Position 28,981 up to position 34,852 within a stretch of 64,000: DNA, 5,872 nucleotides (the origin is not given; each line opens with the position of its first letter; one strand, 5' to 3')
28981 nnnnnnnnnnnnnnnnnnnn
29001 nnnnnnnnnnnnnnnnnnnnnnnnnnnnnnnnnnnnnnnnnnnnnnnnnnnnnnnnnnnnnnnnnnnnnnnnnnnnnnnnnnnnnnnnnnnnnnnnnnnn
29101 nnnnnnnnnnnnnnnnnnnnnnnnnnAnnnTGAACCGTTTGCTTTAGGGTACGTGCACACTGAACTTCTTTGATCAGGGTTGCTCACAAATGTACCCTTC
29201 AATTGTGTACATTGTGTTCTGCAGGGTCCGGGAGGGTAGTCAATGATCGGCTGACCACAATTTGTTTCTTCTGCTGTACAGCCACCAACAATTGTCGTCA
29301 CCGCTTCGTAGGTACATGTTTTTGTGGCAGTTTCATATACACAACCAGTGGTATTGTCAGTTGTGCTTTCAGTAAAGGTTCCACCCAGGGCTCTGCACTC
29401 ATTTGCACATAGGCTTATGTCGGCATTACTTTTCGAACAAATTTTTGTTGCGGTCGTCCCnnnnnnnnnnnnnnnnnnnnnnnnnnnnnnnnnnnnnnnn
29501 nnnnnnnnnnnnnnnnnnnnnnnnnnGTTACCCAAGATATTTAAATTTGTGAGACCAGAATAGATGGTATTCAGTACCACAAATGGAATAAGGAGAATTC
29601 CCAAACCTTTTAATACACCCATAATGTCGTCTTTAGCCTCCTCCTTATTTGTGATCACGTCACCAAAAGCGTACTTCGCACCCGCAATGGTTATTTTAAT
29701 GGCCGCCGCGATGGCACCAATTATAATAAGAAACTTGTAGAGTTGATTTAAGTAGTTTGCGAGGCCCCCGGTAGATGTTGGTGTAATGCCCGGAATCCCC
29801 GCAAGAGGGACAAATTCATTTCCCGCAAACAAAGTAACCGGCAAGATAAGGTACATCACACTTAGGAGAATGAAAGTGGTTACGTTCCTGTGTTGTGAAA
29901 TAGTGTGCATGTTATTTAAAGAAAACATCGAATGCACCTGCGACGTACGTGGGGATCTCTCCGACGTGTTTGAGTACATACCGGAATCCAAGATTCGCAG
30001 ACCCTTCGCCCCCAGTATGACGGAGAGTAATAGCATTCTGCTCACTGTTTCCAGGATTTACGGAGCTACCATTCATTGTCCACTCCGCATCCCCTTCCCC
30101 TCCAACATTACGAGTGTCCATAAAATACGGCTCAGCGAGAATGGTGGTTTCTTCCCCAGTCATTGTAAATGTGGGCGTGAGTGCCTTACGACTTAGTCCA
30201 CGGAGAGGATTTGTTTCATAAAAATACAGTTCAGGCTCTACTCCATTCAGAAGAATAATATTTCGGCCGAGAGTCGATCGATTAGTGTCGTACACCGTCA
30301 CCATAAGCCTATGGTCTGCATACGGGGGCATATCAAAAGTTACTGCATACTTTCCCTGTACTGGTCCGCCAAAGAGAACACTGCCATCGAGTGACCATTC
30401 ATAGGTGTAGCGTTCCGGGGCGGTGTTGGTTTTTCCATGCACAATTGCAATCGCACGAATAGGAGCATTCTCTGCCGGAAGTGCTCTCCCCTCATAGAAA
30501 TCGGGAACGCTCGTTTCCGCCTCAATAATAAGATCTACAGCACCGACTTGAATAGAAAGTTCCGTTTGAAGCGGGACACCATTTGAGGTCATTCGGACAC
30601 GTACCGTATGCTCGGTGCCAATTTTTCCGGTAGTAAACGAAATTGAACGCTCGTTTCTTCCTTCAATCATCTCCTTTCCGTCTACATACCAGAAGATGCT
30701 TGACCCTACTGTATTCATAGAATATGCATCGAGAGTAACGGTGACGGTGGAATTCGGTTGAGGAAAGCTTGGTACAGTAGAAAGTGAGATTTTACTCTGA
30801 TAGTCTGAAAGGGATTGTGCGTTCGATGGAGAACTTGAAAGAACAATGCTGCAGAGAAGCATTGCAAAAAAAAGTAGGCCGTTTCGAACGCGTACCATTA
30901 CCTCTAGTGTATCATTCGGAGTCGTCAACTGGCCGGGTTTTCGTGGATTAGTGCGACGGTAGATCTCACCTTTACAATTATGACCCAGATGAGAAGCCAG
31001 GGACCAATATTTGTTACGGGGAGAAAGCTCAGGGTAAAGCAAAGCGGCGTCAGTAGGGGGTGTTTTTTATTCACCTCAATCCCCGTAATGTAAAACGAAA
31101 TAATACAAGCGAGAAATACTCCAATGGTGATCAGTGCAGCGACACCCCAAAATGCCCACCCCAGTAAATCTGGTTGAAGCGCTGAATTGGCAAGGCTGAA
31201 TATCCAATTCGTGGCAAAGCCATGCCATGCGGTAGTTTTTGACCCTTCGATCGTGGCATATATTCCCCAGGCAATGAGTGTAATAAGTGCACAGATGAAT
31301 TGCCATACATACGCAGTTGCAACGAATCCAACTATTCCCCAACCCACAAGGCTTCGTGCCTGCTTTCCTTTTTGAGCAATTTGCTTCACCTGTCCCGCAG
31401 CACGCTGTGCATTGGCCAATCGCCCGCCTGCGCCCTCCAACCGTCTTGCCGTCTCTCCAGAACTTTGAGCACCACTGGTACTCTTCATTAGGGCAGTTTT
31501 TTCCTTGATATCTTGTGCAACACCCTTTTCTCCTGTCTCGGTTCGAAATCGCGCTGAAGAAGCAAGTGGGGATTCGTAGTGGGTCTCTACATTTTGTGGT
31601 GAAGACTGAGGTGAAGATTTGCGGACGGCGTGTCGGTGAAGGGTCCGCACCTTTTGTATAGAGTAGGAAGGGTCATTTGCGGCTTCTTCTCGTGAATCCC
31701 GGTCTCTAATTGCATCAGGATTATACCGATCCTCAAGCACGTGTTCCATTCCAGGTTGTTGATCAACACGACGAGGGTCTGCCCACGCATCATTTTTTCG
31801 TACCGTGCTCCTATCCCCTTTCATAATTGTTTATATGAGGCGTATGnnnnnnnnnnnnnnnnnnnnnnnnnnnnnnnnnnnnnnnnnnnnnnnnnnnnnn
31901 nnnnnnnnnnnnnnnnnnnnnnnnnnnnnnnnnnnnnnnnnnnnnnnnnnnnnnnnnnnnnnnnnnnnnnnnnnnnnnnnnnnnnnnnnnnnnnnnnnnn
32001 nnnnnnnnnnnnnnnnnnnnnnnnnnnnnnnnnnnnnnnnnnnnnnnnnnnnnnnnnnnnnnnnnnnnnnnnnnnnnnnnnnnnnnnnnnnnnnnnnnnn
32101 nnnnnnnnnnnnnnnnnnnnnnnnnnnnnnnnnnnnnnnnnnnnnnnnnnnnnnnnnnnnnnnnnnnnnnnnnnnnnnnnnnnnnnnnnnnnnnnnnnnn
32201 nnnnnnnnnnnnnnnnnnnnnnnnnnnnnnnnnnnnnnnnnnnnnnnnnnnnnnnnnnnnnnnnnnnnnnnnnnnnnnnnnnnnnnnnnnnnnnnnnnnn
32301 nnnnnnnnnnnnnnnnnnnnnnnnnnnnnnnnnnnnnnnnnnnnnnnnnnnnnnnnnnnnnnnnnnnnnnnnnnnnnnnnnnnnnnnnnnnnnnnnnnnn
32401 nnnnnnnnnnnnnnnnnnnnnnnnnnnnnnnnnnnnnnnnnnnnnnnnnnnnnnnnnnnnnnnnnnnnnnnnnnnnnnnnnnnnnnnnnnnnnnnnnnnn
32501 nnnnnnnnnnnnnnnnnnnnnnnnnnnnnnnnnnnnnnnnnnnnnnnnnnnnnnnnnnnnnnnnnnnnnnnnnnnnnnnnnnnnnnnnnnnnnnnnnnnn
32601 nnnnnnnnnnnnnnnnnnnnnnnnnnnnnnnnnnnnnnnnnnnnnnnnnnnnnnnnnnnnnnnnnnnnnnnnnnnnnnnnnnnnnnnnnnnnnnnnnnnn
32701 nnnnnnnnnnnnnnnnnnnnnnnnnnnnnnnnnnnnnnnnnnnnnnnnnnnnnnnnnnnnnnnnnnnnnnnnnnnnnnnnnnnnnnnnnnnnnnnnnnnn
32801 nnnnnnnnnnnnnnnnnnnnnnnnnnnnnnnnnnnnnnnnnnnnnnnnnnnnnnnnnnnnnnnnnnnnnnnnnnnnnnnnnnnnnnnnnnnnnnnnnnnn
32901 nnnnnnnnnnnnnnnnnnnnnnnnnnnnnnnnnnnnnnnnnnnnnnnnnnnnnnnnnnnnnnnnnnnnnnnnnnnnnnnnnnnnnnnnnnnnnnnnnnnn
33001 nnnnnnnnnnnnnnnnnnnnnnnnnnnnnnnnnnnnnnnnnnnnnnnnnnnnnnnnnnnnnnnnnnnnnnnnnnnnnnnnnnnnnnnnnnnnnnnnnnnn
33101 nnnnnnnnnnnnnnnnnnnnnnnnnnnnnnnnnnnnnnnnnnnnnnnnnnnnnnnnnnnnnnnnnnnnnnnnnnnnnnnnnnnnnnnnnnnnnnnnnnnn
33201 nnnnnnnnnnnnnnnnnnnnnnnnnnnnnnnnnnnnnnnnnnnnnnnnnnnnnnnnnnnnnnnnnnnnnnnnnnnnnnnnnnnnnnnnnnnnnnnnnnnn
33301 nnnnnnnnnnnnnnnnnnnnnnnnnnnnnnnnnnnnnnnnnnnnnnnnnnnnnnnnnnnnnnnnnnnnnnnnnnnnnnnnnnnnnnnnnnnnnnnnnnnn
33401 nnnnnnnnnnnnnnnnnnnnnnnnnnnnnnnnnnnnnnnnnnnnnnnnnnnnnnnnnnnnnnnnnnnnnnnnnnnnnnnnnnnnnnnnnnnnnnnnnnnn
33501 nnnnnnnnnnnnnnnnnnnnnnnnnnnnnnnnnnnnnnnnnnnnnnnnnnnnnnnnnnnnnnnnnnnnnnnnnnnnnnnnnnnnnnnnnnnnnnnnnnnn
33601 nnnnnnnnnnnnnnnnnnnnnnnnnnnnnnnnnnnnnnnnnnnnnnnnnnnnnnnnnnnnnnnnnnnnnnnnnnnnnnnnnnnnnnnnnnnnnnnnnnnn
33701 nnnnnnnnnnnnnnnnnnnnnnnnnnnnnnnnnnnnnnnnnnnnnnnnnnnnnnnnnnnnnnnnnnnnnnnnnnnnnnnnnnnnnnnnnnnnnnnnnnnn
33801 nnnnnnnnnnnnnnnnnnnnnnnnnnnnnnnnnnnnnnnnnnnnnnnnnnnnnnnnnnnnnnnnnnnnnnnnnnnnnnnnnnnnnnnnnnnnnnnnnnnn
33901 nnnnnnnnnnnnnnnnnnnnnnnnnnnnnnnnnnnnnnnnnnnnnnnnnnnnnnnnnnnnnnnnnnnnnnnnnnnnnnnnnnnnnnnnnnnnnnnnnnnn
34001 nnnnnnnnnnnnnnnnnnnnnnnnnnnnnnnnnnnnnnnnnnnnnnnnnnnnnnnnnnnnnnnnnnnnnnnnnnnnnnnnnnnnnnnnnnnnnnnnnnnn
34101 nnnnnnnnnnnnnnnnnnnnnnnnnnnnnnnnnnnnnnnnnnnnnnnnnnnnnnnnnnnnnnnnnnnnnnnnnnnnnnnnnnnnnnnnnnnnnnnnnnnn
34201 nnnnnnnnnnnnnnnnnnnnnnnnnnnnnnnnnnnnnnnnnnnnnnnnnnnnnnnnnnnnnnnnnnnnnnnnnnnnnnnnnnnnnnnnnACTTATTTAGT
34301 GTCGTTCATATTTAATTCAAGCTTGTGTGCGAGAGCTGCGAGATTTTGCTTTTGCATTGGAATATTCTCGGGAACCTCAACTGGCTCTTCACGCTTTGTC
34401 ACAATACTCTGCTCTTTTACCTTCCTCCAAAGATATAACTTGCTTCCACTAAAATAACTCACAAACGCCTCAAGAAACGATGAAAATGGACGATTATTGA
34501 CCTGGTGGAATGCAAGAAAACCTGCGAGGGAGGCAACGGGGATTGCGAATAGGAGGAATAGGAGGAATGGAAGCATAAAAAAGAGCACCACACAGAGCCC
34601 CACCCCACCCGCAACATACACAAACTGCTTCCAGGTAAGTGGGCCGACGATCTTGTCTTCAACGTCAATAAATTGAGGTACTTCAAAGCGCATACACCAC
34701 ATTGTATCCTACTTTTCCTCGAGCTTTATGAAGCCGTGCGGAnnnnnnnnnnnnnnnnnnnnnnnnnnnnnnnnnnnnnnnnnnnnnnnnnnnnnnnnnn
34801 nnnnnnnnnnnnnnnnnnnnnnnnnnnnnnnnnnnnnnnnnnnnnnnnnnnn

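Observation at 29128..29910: VirB2-like pilin fused to a 100-aa C-terminal domain with 10 cysteines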

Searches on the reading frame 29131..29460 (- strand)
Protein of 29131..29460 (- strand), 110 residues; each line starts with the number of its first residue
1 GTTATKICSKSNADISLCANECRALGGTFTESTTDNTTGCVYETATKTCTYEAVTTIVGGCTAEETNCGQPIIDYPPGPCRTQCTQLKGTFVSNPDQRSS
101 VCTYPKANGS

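Call 16: find_homologous_proteins(query=window:29131-29460:-, max_evalue=10)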
Query seq(110 aa): 2 candidates shared short words with the query, none scored E <= 10.

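Call 60: search_solved_structures(query=window:29131-29448:-, max_evalue=10, show_alignments=2)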
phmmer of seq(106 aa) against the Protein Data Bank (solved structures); distinct sequences matched with E-value up to 10: 2.
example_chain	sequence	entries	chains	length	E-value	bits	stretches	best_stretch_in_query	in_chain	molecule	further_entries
2fl8_A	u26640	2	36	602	1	13.1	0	7-91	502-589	Baseplate structural protein Gp10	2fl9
5hx2_G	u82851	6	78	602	3.5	11.5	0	7-91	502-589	Baseplate wedge protein gp10 | gp10, baseplate wedge protein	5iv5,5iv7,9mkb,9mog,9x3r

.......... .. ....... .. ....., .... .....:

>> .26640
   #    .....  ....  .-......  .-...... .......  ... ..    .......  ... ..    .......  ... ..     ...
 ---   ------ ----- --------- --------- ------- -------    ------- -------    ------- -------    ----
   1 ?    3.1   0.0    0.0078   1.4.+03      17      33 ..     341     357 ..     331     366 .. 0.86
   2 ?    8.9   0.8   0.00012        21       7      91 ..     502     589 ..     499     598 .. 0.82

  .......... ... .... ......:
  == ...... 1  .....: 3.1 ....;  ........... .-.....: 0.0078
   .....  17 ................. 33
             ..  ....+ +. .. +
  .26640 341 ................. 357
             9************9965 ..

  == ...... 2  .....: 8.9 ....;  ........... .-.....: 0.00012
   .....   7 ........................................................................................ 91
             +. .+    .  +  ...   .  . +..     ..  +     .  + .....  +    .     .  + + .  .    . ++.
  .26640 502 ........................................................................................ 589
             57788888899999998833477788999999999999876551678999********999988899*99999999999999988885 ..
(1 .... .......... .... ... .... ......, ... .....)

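Call 61: search_protein_families(library=pfam, proteins=[window:29131-29448:-], max_evalue=10)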
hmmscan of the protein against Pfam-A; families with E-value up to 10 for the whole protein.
seq(106 aa): 0 families

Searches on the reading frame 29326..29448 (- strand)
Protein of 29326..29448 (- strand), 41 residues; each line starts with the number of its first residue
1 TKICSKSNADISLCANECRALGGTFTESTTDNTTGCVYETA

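Call 89: search_solved_structures(query=A5, max_evalue=10, show_alignments=2)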
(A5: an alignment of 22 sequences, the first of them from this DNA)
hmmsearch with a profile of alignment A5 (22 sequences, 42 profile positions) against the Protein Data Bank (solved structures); distinct sequences matched with E-value up to 10: 7.
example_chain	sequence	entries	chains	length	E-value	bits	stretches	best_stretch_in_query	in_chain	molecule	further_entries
6zsy_A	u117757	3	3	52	0.059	16.4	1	4-21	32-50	Protein grindelwald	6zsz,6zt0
8veb_A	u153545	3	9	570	0.84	12.7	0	9-28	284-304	Hemagglutinin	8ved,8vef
6wel_A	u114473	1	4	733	1.8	11.7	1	17-40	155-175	Cyclic nucleotide-gated cation channel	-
6wej_A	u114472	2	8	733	1.8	11.7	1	17-40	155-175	Cyclic nucleotide-gated cation channel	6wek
5h3o_A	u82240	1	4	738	1.8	11.7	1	17-40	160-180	Cyclic nucleotide-gated cation channel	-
7n15_A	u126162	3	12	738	1.8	11.7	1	17-40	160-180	Cyclic nucleotide-gated cation channel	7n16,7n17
3kq4_B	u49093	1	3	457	1.9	11.6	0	8-39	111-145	Cubilin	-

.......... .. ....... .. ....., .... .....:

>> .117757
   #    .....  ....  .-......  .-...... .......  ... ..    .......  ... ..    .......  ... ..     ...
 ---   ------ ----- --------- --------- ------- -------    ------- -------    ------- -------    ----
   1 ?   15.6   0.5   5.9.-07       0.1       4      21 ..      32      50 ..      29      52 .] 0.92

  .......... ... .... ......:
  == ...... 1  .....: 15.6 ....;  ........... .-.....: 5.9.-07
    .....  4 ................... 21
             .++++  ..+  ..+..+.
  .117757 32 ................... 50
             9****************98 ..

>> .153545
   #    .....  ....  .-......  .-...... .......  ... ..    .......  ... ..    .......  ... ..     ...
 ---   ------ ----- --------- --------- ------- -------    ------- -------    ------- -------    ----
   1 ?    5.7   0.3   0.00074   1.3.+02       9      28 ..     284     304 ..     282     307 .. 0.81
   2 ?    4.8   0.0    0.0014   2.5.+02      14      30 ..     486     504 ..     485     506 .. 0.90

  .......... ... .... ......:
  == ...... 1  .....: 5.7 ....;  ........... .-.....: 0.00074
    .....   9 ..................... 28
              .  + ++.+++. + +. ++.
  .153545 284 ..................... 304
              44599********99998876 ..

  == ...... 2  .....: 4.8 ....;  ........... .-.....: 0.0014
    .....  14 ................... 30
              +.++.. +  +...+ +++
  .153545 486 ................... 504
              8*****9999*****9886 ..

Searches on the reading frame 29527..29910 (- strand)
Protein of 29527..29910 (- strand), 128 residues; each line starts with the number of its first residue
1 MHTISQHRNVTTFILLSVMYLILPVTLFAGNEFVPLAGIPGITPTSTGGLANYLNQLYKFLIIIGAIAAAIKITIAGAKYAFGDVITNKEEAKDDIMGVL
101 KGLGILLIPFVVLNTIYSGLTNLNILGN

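Call 27: search_protein_representatives(alignment_id=A2)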
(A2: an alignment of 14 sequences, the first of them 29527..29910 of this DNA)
Query: 14 sequences, 131 profile positions. Proteins with E-value up to 0.001 (for the whole library): 14311; up to 1e-10: 4206; up to 1e-30: 205. The best 150 are listed.
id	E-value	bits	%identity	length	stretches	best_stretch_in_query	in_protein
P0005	5.4e-53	194.7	-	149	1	4-130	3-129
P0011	1.5e-50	186.8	-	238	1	1-131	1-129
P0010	3.8e-50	185.5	-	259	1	1-130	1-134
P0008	2.1e-49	183.1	-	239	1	7-131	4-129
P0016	1.4e-48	180.4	-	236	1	1-131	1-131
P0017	2.4e-48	179.6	-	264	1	12-130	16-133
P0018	2.6e-48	179.5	-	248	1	11-130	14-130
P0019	3.9e-48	179.0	-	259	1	9-130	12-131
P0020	2.5e-47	176.4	-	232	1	19-130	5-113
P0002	3.2e-47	176.0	-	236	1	3-131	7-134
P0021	4.7e-47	175.5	-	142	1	12-131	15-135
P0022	6.2e-47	175.1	-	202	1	10-130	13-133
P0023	7.1e-47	174.9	-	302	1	11-130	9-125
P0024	8.6e-47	174.6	-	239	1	15-130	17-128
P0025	1.8e-46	173.6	-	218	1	10-130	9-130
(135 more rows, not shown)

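Call 33: find_related_loci(query=A2, collection=genome_contigs, flank=3000)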
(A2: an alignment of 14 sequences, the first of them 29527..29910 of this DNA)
Query A2 (128 aa) in genome_contigs; peptide patterns used: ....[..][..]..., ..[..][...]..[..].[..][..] (x = any residue, [..] = any of these).
63 stretches matched a pattern; 7 encode a relative of the query (tblastn E <= 1e-3); 7 distinct loci.
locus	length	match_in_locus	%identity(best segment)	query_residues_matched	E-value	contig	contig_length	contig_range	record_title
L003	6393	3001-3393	59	1-126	4e-41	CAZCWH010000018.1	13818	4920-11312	MAG TPA_asm: uncultured Candidatus Saccharibacteria bacterium isolate SRP342105_co2_121 genome assembly, contig: NODE_46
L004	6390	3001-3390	49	3-128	2e-35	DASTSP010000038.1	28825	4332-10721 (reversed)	MAG TPA_asm: Candidatus Paceibacterota bacterium isolate SMAG_U2283 k141_976084, whole genome shotgun sequence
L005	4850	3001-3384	48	1-128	6e-34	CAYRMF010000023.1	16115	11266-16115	MAG TPA_asm: uncultured Candidatus Saccharibacteria bacterium isolate SRP286056_co1_556 genome assembly, contig: NODE_44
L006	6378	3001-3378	47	1-126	7e-32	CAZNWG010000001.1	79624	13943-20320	MAG TPA_asm: uncultured Candidatus Saccharibacteria bacterium isolate binchicken_co346_105 genome assembly, contig: NODE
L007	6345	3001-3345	50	12-126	9e-32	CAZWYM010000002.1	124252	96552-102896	MAG TPA_asm: uncultured Candidatus Saccharibacteria bacterium isolate SRP286056_co2_193 genome assembly, contig: NODE_11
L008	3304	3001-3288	60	33-128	5e-28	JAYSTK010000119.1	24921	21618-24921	MAG: Candidatus Kaiserbacteria bacterium isolate GFS_12429 GFS_12429_118, whole genome shotgun sequence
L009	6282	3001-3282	57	33-126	1e-27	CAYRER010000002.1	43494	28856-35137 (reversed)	MAG TPA_asm: uncultured Candidatus Saccharibacteria bacterium isolate SRP323723_co1_135 genome assembly, contig: NODE_69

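Call 47: search_solved_structures(query=A2, max_evalue=10, show_alignments=3)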
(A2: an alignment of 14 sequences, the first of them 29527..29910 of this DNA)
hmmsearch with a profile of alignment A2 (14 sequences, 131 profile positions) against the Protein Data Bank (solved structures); distinct sequences matched with E-value up to 10: 0.

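Call 56: find_homologous_proteins(query=A2, max_evalue=0.001)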
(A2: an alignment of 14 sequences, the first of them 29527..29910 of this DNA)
Query A2 (14 sequences) (128 aa, profile of the alignment): 224 proteins with E <= 0.001 among 8000 candidates; the best 120 are listed.
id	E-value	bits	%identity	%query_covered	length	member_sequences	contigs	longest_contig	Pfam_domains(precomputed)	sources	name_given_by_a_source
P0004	8.8e-53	196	49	98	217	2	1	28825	-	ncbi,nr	ncbi:MAG TPA: hypothetical protein VFS75_01600 [Candidatus Paceibacterota bacterium]|nr:hypothetical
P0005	1.7e-52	195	62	73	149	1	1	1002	-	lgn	-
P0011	4.7e-50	187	51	91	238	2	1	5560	-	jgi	jgi:hypothetical protein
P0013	4.7e-50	187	65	63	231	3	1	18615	-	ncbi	-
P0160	2.0e-49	185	48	100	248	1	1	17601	-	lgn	-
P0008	6.6e-49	183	57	76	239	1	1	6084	-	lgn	-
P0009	7.5e-49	183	53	91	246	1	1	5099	-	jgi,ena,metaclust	metaclust:\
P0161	2.5e-48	181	48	100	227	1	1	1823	-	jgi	jgi:hypothetical protein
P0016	4.3e-48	180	51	91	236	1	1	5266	-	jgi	jgi:hypothetical protein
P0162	4.3e-48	180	60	80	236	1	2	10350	-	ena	-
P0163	4.6e-48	180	52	100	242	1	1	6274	-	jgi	-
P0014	5.7e-48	180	55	76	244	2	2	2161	-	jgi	jgi:hypothetical protein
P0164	7.9e-48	180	53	98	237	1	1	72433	-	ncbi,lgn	-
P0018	8.3e-48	180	58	89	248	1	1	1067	-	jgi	jgi:hypothetical protein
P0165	7.4e-47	176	61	73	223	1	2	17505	-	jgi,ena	jgi:hypothetical protein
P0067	1.1e-40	157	46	89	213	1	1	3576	PF18895.6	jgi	jgi:hypothetical protein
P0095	2.0e-38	149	48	86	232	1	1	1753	PF18895.6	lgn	-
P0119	1.5e-36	143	48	73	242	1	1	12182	PF18895.6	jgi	jgi:hypothetical protein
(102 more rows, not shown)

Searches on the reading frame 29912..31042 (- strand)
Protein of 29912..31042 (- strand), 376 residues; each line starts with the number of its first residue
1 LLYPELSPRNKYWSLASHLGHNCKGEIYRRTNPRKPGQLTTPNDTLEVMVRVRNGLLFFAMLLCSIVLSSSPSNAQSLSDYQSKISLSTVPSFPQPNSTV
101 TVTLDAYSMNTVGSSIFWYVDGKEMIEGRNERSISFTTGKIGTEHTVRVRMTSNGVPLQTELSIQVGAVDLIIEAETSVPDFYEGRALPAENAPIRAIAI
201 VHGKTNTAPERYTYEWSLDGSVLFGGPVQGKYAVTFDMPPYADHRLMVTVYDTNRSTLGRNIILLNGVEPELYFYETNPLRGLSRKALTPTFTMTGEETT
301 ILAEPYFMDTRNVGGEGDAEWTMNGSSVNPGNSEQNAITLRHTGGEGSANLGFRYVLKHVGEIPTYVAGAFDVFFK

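Call 5: search_protein_families(library=pfam, proteins=[window:29912-31042:-], max_evalue=0.01)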
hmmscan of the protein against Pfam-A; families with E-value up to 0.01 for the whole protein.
window:29912-31042:- (376 aa): 1 family
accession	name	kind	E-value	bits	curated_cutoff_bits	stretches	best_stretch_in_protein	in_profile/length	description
PF06832.18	BiPBP_C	-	0.00084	19.6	26.8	0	101-149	34-78/90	Penicillin-Binding Protein C-terminus Family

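Call 8: search_protein_families(library=ncbifam, proteins=[window:29912-31042:-], max_evalue=0.1)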
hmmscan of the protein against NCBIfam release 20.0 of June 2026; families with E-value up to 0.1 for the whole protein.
window:29912-31042:- (376 aa): 0 families

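Call 72: search_solved_structures(query=window:29912-30922:-, max_evalue=1)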
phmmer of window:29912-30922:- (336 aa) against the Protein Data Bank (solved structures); distinct sequences matched with E-value up to 1: 5.
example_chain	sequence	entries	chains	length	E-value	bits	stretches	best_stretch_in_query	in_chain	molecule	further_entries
3j0r_A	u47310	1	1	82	0.22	13.8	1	23-63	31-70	Protein mxiH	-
2v6l_0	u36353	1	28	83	0.22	13.7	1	23-63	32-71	MXIH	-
2ca5_A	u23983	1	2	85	0.25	13.6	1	23-63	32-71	MXIH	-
2mme_A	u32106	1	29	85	0.27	13.5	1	27-63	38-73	MxiH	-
6rwy_L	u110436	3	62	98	0.32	13.2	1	23-63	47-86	Protein MxiH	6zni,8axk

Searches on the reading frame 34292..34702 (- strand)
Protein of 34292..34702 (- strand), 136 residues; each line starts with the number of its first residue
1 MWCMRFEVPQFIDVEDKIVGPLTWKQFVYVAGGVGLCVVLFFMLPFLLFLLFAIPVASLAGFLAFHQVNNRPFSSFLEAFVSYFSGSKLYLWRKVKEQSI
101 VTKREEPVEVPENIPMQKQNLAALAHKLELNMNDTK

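Call 5: search_protein_families(library=pfam, proteins=[window:34292-34702:-], max_evalue=0.01)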
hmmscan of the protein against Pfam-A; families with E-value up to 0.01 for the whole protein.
window:34292-34702:- (136 aa): 1 family
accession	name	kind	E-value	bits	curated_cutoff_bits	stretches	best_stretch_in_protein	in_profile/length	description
PF12666.12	PrgI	-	7.9e-10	39.6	27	1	10-82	4-80/91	PrgI family protein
